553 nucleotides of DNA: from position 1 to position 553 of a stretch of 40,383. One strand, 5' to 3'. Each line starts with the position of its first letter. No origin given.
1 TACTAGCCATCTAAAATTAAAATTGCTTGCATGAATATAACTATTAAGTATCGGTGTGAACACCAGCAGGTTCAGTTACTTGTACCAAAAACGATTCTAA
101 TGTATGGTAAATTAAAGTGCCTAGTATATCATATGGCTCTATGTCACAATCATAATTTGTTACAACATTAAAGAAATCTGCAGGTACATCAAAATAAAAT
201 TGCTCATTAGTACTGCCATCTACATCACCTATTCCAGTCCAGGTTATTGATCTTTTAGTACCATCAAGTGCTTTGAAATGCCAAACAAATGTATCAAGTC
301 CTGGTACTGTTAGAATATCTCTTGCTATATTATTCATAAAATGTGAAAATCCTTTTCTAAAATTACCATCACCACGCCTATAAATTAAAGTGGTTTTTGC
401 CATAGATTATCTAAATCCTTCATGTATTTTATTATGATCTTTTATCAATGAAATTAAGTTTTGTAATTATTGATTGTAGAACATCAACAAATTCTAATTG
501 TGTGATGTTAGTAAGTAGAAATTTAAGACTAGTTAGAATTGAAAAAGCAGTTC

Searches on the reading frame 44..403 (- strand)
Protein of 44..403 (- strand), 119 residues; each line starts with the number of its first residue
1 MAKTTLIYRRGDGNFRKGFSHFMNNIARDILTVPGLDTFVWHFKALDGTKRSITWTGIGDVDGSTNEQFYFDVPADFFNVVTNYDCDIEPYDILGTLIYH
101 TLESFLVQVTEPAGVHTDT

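Call 34: search_protein_families(library=pfam, alignment_id=A2, max_evalue=0.01)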
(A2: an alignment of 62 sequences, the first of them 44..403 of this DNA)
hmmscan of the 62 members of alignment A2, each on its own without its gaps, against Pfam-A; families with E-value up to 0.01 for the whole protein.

A. member 1, window:44-403:- (119 aa): 0 families

B. families by the number of members that match (of 62 scanned): 10 families
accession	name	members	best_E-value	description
PF05869.16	Dam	1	5.5e-10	DNA N-6-adenine-methyltransferase (Dam)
PF17289.8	Terminase_6C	1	2.9e-07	Terminase RNaseH-like domain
PF01844.29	HNH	1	3.4e-06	HNH endonuclease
PF02195.25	ParB_N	1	9.4e-06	ParB N-terminal domain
PF25692.1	Phage_depo_C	1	9.9e-05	Phage depolymerase C-terminal beta sandwich domain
PF10983.13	DUF2793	1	0.00011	Protein of unknown function (DUF2793)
PF05063.20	MT-A70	1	0.00016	MT-A70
PF13894.12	zf-C2H2_4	1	0.0012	C2H2-type zinc finger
PF05605.18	zf-Di19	1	0.0021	Drought induced 19 protein (Di19), zinc-binding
PF00096.32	zf-C2H2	1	0.0054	Zinc finger, C2H2 type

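Call 35: search_protein_families(library=phrogs, alignment_id=A2, max_evalue=0.001)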
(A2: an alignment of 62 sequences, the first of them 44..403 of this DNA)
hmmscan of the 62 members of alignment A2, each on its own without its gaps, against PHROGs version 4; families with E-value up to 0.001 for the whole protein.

A. member 1, window:44-403:- (119 aa): 0 families

B. families by the number of members that match (of 62 scanned): 37 families (the first 25 are shown)
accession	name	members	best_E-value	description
phrog_3972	-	1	1.1e-32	-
phrog_359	-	1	2.6e-26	DNA methyltransferase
phrog_111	-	1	5.5e-21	DNA methyltransferase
phrog_21315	-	1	2.2e-20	-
phrog_675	-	1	2.7e-16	terminase large subunit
phrog_12047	-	1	4.2e-13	ParB-like partition nuclease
phrog_2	-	1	2.4e-12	terminase large subunit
phrog_4715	-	1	1.1e-11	ParB-like partition protein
phrog_5909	-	1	1.5e-11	terminase large subunit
phrog_589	-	1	1.5e-10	HNH endonuclease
phrog_16505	-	1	1.7e-09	-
phrog_27121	-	1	2.9e-08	-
phrog_144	-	1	3.4e-08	HNH endonuclease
phrog_5956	-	1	4.7e-08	HNH endonuclease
phrog_333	-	1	1.1e-07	HNH endonuclease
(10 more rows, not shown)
